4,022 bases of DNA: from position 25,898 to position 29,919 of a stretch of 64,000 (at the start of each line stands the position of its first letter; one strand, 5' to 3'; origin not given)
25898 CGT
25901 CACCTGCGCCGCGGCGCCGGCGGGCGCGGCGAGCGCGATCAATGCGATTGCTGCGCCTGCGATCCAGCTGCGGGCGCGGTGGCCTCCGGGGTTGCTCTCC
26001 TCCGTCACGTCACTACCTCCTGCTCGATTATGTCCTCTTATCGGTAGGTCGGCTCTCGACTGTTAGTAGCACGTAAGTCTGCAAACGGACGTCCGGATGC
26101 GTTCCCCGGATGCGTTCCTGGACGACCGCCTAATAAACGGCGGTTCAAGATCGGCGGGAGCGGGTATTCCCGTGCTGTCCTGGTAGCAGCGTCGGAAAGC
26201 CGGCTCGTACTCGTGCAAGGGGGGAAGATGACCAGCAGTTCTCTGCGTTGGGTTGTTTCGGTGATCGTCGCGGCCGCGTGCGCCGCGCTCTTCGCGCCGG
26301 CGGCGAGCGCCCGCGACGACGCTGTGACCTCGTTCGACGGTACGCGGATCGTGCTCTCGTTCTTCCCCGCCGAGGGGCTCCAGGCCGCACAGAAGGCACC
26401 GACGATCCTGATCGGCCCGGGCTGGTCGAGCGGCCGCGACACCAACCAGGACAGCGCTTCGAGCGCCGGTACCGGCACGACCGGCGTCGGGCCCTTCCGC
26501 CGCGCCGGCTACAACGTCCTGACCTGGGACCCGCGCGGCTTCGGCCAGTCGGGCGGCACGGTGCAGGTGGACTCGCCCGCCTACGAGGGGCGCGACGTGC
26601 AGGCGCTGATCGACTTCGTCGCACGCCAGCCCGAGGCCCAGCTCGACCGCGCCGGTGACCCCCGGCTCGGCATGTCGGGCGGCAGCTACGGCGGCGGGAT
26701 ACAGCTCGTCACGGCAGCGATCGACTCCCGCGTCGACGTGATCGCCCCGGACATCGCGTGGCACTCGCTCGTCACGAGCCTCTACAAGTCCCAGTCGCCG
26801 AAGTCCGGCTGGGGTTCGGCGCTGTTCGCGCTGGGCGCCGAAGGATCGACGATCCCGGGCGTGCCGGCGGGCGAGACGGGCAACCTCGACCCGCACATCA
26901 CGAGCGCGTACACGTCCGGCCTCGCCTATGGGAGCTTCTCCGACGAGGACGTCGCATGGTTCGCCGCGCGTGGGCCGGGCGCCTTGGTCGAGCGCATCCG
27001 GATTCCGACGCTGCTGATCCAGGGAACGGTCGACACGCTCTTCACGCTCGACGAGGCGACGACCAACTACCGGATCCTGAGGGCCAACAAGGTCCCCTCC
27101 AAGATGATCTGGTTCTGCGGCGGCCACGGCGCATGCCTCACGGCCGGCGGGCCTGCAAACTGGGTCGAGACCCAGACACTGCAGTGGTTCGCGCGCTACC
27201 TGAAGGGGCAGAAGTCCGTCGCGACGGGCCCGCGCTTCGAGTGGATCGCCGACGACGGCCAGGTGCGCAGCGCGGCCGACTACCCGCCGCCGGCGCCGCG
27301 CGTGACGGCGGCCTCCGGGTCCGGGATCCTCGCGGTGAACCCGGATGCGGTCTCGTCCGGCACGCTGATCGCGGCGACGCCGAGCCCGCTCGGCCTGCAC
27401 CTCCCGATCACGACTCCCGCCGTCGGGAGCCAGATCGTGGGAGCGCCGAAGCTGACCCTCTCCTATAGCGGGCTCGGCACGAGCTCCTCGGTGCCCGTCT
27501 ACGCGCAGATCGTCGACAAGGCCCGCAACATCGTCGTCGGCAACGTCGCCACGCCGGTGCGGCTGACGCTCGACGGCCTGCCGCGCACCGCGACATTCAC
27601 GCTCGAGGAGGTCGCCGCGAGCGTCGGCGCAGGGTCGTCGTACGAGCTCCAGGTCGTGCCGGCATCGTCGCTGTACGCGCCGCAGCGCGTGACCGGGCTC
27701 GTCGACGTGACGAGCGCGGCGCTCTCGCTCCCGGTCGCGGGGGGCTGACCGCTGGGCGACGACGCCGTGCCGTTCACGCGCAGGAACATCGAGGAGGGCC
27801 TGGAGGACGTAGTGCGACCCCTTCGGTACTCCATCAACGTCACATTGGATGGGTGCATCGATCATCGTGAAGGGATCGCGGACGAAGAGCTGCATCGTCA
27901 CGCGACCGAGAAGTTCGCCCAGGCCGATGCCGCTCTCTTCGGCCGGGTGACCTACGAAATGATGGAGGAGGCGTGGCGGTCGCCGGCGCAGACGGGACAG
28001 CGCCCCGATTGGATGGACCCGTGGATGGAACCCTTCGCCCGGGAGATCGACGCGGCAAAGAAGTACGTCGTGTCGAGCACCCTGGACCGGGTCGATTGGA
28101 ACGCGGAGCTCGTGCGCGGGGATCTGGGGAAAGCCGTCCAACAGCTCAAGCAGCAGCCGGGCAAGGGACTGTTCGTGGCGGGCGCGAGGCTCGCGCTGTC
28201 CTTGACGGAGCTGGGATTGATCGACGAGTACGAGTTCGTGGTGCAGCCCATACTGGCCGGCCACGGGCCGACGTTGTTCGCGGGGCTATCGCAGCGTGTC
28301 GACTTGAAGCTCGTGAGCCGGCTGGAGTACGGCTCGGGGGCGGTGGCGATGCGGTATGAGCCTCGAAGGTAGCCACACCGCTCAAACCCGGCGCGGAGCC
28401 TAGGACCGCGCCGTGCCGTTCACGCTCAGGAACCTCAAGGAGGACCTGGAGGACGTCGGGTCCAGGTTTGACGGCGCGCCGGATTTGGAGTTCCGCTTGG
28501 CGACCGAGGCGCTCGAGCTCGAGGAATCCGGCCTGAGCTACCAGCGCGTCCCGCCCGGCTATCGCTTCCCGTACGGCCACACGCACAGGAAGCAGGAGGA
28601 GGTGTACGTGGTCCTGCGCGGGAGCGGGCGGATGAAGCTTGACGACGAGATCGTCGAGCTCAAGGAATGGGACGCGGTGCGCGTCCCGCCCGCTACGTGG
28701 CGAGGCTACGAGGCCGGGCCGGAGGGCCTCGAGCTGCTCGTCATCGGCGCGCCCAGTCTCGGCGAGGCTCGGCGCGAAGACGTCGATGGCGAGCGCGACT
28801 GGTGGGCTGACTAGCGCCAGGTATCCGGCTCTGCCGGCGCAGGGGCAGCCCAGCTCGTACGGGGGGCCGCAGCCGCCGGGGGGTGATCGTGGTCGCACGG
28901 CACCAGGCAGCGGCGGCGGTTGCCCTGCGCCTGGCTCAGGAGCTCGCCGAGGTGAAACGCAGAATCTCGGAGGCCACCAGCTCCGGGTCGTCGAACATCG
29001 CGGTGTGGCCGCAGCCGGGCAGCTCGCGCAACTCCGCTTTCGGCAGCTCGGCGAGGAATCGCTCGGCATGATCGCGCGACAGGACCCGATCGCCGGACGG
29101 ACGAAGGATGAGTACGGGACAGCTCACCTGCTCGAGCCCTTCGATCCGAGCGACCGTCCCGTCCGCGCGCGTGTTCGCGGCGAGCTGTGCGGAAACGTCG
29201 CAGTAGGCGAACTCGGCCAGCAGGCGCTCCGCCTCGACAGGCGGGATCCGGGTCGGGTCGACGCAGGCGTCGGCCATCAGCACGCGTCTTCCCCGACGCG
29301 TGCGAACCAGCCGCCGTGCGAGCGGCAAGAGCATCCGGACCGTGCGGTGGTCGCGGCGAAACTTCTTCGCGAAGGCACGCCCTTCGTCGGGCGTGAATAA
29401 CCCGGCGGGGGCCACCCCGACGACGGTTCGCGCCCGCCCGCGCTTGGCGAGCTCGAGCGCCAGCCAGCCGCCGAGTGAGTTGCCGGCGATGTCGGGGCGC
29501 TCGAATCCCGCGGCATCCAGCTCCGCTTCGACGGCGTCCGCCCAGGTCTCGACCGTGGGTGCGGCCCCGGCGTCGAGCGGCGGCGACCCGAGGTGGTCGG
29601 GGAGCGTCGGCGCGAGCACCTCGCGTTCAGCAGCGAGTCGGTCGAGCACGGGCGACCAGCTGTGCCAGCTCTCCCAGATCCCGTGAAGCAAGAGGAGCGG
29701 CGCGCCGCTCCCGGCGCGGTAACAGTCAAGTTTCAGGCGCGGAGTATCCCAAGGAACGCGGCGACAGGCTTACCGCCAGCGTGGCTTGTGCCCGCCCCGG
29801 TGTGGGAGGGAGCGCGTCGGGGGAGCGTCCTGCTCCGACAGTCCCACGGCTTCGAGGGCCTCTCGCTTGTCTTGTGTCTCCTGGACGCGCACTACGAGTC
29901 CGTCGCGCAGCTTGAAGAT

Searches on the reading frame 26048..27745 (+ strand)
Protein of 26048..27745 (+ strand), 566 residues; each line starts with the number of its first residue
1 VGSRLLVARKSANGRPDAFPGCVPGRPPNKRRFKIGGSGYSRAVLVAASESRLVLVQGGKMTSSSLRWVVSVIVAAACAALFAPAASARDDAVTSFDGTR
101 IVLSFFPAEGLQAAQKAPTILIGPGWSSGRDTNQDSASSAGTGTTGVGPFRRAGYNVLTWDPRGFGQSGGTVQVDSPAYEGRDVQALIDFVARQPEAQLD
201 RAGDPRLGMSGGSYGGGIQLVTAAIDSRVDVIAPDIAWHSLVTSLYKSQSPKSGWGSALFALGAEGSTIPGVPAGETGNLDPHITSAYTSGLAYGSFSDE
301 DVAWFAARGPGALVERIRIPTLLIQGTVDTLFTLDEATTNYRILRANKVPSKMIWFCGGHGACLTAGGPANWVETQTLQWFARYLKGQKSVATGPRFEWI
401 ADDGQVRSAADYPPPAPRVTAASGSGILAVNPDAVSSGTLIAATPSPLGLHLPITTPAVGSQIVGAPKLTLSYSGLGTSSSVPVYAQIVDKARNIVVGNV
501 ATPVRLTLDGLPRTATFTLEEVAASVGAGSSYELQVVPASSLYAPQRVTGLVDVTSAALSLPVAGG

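Call 30: search_protein_families(library=pfam, proteins=[window:26048-27745:+], max_evalue=0.001)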
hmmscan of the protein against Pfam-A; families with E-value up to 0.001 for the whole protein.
window:26048-27745:+ (566 aa): 5 families
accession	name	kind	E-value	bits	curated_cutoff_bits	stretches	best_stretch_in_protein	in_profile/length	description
PF02129.25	Peptidase_S15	-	6e-19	69.2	23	1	97-360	1-260/262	X-Pro dipeptidyl-peptidase (S15 family)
PF12146.15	Hydrolase_4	-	2.1e-08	34.2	27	1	150-223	27-94/239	Serine aminopeptidase, S33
PF00561.26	Abhydrolase_1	-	4.6e-06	26.9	25.8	0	151-229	24-94/245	alpha/beta hydrolase fold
PF00326.27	Peptidase_S9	-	6.9e-05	22.9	22.6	0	317-387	143-212/213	Prolyl oligopeptidase family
PF12740.14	PETase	-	0.00058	19.8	28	0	172-240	91-160/263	PET hydrolase-like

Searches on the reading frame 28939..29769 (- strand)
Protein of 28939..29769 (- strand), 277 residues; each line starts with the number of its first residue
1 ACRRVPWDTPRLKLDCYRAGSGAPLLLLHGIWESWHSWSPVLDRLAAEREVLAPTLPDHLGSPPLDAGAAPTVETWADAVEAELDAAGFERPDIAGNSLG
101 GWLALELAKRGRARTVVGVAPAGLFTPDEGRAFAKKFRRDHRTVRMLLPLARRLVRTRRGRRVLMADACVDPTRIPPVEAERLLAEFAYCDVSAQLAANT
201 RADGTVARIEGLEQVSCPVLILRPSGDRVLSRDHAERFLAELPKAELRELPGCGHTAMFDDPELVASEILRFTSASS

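Call 30: search_protein_families(library=pfam, proteins=[window:28939-29769:-], max_evalue=0.001)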
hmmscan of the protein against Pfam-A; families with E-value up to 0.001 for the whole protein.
window:28939-29769:- (277 aa): 3 families
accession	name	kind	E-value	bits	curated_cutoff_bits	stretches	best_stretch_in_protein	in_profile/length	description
PF12697.13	Abhydrolase_6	-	2e-26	94.4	26.3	1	25-267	1-216/217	Alpha/beta hydrolase family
PF00561.26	Abhydrolase_1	-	6.6e-13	49.3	25.8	1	24-262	2-245/245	alpha/beta hydrolase fold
PF12146.15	Hydrolase_4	-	4.3e-07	29.9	27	1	84-260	66-237/239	Serine aminopeptidase, S33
